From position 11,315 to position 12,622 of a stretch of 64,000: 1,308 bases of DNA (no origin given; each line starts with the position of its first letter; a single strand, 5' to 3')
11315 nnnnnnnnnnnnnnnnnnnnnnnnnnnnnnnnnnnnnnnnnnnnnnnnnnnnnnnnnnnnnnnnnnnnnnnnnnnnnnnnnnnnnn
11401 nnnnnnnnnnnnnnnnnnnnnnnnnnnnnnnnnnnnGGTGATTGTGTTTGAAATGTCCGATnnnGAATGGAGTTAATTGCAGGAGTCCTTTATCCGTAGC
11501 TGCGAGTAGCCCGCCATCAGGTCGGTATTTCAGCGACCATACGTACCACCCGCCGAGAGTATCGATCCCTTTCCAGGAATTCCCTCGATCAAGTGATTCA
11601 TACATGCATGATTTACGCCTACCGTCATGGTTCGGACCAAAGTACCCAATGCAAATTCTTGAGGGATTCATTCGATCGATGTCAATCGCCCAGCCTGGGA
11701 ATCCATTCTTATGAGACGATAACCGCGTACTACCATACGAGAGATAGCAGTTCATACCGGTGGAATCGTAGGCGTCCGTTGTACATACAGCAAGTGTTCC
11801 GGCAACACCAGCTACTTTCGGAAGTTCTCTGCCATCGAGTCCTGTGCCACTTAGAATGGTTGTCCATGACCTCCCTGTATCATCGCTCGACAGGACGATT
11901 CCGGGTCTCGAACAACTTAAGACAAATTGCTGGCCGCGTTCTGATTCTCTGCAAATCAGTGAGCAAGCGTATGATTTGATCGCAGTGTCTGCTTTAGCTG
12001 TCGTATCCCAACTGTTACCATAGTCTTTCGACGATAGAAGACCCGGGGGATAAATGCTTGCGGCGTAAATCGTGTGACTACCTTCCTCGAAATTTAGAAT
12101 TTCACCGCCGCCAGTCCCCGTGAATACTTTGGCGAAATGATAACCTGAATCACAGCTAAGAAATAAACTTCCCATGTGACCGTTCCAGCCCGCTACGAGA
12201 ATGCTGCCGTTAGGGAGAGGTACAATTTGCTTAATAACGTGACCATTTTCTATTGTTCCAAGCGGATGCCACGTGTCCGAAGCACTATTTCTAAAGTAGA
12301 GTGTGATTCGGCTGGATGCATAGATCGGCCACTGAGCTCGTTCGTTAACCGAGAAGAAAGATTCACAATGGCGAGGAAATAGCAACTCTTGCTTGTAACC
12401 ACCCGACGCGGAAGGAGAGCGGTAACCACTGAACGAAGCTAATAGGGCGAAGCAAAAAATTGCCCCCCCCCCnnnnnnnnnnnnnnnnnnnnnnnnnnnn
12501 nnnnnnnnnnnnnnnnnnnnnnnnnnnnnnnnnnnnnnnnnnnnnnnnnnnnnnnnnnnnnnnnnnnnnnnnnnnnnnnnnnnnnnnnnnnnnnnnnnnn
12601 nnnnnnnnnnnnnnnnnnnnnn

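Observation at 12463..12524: Signal peptide of a secreted BNR protein is split by a +1 frameshift inside a G10 homopolymer: phase-variation switch or sequencing error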

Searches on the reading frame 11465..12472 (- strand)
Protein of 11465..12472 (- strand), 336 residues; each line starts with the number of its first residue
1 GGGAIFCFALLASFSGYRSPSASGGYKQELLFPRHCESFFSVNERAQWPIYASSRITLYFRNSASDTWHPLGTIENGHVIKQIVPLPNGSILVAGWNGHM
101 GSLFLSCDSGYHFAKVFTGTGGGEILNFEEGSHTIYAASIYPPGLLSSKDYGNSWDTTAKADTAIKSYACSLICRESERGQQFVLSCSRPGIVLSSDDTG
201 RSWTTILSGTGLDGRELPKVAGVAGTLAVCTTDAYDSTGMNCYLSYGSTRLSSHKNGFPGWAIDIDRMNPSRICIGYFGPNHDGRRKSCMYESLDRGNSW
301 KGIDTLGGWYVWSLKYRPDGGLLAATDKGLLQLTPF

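Call 23: search_protein_representatives(protein=window:11465-12472:-)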
Query: 336 residues. Proteins with E-value up to 0.001 (for the whole library): 158; up to 1e-10: 21; up to 1e-30: 3. The best 150 are listed.
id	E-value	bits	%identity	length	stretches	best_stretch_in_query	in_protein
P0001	3.2e-160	549.6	100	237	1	100-336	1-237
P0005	7.7e-61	222.7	46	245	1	58-284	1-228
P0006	2.4e-34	135.5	29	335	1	28-333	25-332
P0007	5.8e-22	94.8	28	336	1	8-331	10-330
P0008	2.4e-20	89.5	28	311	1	30-334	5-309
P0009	1.1e-19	87.2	33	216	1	5-201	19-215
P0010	1.8e-19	86.5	28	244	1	98-333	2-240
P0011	8.0e-19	84.4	31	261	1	96-331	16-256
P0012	3.5e-18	82.3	28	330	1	31-325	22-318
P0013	6.2e-16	74.9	27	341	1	49-330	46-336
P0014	2.5e-15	72.9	35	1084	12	35-98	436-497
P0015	3.3e-15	72.6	32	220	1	51-241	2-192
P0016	7.2e-15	71.4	28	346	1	29-330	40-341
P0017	9.1e-15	71.1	26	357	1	22-324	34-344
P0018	1.9e-14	70.0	26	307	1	51-333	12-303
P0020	3.1e-13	66.0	28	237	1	106-331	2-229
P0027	9.3e-09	51.3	26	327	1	63-330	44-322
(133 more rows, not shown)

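Call 48: predict_structure(alignment_id=A3)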
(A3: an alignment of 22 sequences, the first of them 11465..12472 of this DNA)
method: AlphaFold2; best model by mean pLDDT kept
length: 336 residues; sequences in the alignment: 22
mean_pLDDT: 88.7   pTM: 0.87
mean pLDDT of the five models: 88.7, 88.3, 87.9, 87.8, 87.4
residues with pLDDT >= 90: 245; 70-90: 50; 50-70: 22; < 50: 19
segments of 3 or more residues with pLDDT < 50: 1-4, 8-21
pLDDT, mean of each block of 10 residues (from residue 1): 45 44 77 97 78 98 89 98 97 97 98 98 96 95 93 88 83 92 94 94 93 92 95 71 90 92 96 93 76 95 90 95 96 93
secondary structure, 60 per line:
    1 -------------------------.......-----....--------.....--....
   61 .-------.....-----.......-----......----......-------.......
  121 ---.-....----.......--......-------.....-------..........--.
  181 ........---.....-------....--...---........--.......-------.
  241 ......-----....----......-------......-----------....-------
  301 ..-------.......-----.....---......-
elements in order: E26-32 E38-41 E50-54 E57-61 E69-73 E79-85 E91-96 E101-106 E114-120 E126-129 E134-140 E143-148 E156-160 E168-177 E180-188 E192-196 E204-207 E216-223 E226-232 E240-246 E252-255 E260-265 E273-278 E290-293 E310-316 E322-326 E330-335
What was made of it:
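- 11462..12472 (-): Body frame: hydrophobic core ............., a linker, then a seven-bladed BNR/Asp-box beta-propeller (336 codons plus stop). AF2 pLDDT 88.7 with residues 1-21 disordered and the first strand at residues 26-32 (call 48).
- On Simple-sequence-repeat (homopolymeric tract) phase-variable contingency locus: Residues 1-21 of the model are disordered (call 48).
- On BNR/Asp-box beta-propeller proteins: The model is all-beta with pLDDT 88.7 (call 48).
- Internal starts (TTG 12385, which is residue 30, and ATG 12175) cut into the first strand or remove 99 residues of the body frame (calls 23, 48).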

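Call 50: fold_search(model_id=the predicted structure, library=pdb)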
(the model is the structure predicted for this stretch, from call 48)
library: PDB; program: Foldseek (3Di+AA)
matches with E <= 10: 1627; with E <= 0.001: 1156
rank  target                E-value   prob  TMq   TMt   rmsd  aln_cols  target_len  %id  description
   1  6p2l_A                1.9e-12  1.00  0.65  0.35   6.9       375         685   17  Crystal structure of Niastella koreensis GH74 (NkGH74) enzyme (released 2019-07-31)
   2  7kn8_A                3.7e-12  1.00  0.66  0.34   8.7       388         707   15  Crystal structure of the GH74 xyloglucanase from Xanthomonas campestris (Xcc1752) (released 2021-05-26)
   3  2cn2_A                4.3e-12  1.00  0.66  0.34   7.7       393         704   16  Crystal Structures of Clostridium thermocellum Xyloglucanase (released 2006-05-22)
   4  2cn3_A                8.5e-12  1.00  0.65  0.32   8.6       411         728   16  Crystal Structures of Clostridium thermocellum Xyloglucanase (released 2006-05-22)
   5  6p2m_A                2.8e-11  1.00  0.67  0.35   9.3       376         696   16  Crystal structure of the Caldicellulosiruptor lactoaceticus GH74 (ClGH74a) enzyme in complex with LLG xyloglucan (released 2019-07-31)
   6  5ojr_C                5.7e-11  1.00  0.60  0.66   4.9       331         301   13  YCF48 bound to D1 peptide (released 2018-08-08)
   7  1sqj_B                6.0e-11  1.00  0.68  0.32   6.8       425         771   14  Crystal Structure Analysis of Oligoxyloglucan reducing-end-specific cellobiohydrolase (OXG-RCBH) (released 2004-07-20)
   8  5oj3_A                7.0e-11  1.00  0.60  0.62   6.5       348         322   12  YCF48 from Cyanidioschyzon merolae (released 2018-08-08)
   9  5ojp_C                7.8e-11  1.00  0.62  0.69   4.6       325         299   13  YCF48 bound to D1 peptide (released 2018-08-08)
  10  4lgn                  8.6e-11  1.00  0.65  0.32   8.3       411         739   16  The structure of Acidothermus cellulolyticus family 74 glycoside hydrolase (released 2013-12-11)
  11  5ojp_B                9.1e-11  1.00  0.63  0.69   4.5       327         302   11  YCF48 bound to D1 peptide (released 2018-08-08)
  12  5fkt_A                1.1e-10  1.00  0.65  0.33   9.2       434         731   16  Unraveling the first step of xyloglucan degradation by the soil saprophyte Cellvibrio japonicus through the functional (released 2015-11-04)
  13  5fkq_B                1.1e-10  1.00  0.63  0.32   9.2       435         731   16  Unraveling the first step of xyloglucan degradation by the soil saprophyte Cellvibrio japonicus through the functional (released 2015-11-04)
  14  1sqj_A                1.3e-10  1.00  0.66  0.32   7.5       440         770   15  Crystal Structure Analysis of Oligoxyloglucan reducing-end-specific cellobiohydrolase (OXG-RCBH) (released 2004-07-20)
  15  5ojr_D                1.4e-10  1.00  0.61  0.67   4.7       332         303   12  YCF48 bound to D1 peptide (released 2018-08-08)
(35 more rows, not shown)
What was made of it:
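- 11462..12472 (-): Foldseek matches to GH74 and YCF48 propellers at E 1e-12 to 1e-10 (call 50).
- On BNR/Asp-box beta-propeller proteins: The best fold matches are BNR propellers (call 50).
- On YCF48 / GH74: There is a single propeller with 11-17% identity (call 50).
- Closest known: YCF48/HCF136 and single propeller domains of GH74 xyloglucanases. Same: A seven-bladed BNR/Asp-box beta-propeller fold (call 50), with three canonical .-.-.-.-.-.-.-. boxes in the sequence.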

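Call 51: find_encoding_contigs(protein=P0005, flank=3000, max_places=5)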
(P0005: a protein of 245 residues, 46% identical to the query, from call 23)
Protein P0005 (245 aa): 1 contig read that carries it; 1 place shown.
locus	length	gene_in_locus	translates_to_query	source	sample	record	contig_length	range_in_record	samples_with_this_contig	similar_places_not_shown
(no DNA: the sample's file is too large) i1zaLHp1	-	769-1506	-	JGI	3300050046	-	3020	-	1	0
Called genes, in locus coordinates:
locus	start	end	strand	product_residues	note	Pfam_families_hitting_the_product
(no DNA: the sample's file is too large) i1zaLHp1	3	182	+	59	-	?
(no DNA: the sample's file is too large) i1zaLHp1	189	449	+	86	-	-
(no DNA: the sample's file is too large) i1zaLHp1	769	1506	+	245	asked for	PF15902:Sortilin-Vps10 (faint)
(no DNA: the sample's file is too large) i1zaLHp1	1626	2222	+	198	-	-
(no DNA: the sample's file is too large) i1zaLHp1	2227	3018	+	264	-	?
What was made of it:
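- P0005 lacks both ends although it lies inside its contig (call 51).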

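Call 54: find_encoding_contigs(protein=P0008, flank=1500, max_places=3)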
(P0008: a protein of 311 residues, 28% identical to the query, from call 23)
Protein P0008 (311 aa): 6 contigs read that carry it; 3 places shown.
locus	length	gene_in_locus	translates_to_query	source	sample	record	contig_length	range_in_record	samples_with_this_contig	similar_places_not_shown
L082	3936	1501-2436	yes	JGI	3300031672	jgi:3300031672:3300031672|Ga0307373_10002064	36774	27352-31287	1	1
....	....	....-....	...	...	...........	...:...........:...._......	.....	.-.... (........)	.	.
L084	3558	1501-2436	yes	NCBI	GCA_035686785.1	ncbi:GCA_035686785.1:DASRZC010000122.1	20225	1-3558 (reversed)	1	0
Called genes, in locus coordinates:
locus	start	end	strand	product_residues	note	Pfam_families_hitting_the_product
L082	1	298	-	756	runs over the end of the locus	-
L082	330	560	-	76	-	-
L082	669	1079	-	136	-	PF01850:PIN (weak)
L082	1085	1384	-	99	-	-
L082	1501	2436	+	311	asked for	PF14870:PSII_BNR (faint), PF15902:Sortilin-Vps10 (faint)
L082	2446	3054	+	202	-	-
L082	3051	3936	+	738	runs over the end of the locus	PF15902:Sortilin-Vps10 (faint), PF15899:BNR_6 (faint), PF18962:Por_Secre_tail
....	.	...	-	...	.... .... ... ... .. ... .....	-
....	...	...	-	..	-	-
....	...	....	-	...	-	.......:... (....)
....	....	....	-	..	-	-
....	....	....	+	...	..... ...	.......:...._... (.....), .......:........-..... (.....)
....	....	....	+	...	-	-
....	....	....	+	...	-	?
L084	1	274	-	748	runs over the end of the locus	-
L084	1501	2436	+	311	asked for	PF14870:PSII_BNR (faint), PF15902:Sortilin-Vps10 (faint)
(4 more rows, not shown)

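Call 55: find_encoding_contigs(protein=P0010, flank=1500, max_places=3)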
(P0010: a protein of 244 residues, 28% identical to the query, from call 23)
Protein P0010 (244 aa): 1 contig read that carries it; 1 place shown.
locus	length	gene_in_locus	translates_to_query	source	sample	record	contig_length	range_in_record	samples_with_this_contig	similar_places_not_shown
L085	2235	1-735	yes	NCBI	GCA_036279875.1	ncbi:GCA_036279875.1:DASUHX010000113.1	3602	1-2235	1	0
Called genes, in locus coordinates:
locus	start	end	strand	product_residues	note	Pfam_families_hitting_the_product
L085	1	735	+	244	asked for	PF02012:BNR (faint), PF25852:DUF6242_C (faint), PF21471:Reelin_subrepeat-B (faint), PF15902:Sortilin-Vps10 (faint)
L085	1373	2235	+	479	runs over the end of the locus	PF14870:PSII_BNR (faint), PF02012:BNR (faint), PF18962:Por_Secre_tail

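Call 56: find_encoding_contigs(protein=P0011, flank=1500, max_places=3)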
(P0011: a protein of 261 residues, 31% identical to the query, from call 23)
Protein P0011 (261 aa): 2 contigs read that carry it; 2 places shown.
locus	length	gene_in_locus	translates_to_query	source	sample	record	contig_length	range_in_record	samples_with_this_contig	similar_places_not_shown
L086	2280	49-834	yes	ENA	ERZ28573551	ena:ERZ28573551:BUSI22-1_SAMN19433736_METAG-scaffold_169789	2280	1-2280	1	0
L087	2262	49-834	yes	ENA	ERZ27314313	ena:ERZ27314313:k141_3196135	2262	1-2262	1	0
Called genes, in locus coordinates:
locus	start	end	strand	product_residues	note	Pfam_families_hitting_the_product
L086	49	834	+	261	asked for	-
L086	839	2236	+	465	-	PF14870:PSII_BNR (faint), PF15902:Sortilin-Vps10 (faint), PF02012:BNR (faint), PF18962:Por_Secre_tail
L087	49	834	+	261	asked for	-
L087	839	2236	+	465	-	PF14870:PSII_BNR (faint), PF15902:Sortilin-Vps10 (faint), PF02012:BNR (faint), PF18962:Por_Secre_tail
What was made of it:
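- On Simple-sequence-repeat (homopolymeric tract) phase-variable contingency locus: The gene lies in an operon with T9SS-type secreted proteins (calls 54-56).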

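Call 60: find_encoding_contigs(protein=P0018, flank=1200, max_places=2)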
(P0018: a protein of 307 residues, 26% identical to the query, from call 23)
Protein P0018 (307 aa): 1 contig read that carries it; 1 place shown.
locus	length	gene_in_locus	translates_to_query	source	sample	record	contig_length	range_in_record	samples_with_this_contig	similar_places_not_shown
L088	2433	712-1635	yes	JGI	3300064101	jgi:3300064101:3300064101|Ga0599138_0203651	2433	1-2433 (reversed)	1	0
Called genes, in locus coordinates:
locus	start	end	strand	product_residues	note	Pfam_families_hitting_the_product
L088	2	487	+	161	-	?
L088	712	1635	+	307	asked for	PF15902:Sortilin-Vps10 (faint), PF02012:BNR (faint)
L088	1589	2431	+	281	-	?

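Call 61: find_encoding_contigs(protein=P0027, flank=1200, max_places=2)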
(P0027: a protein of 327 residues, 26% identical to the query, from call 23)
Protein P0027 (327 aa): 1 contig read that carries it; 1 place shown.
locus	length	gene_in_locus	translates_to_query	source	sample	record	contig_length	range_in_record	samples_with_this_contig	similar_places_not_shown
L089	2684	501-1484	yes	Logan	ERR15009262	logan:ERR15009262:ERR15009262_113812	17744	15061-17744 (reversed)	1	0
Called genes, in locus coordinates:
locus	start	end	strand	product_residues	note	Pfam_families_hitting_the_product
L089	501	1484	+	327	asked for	PF15902:Sortilin-Vps10 (faint), PF14870:PSII_BNR (faint)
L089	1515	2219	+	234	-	-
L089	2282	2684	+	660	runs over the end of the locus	PF11551:Omp28, PF18962:Por_Secre_tail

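Call 62: find_encoding_contigs(protein=P0020, flank=1200, max_places=2)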
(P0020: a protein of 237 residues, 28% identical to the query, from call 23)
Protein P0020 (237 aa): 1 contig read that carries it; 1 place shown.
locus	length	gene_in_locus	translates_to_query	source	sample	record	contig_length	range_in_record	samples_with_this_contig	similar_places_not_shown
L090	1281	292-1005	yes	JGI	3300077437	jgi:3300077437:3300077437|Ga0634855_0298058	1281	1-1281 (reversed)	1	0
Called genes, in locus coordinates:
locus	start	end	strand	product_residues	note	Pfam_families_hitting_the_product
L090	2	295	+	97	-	?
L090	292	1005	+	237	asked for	PF15902:Sortilin-Vps10 (faint)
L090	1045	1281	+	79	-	?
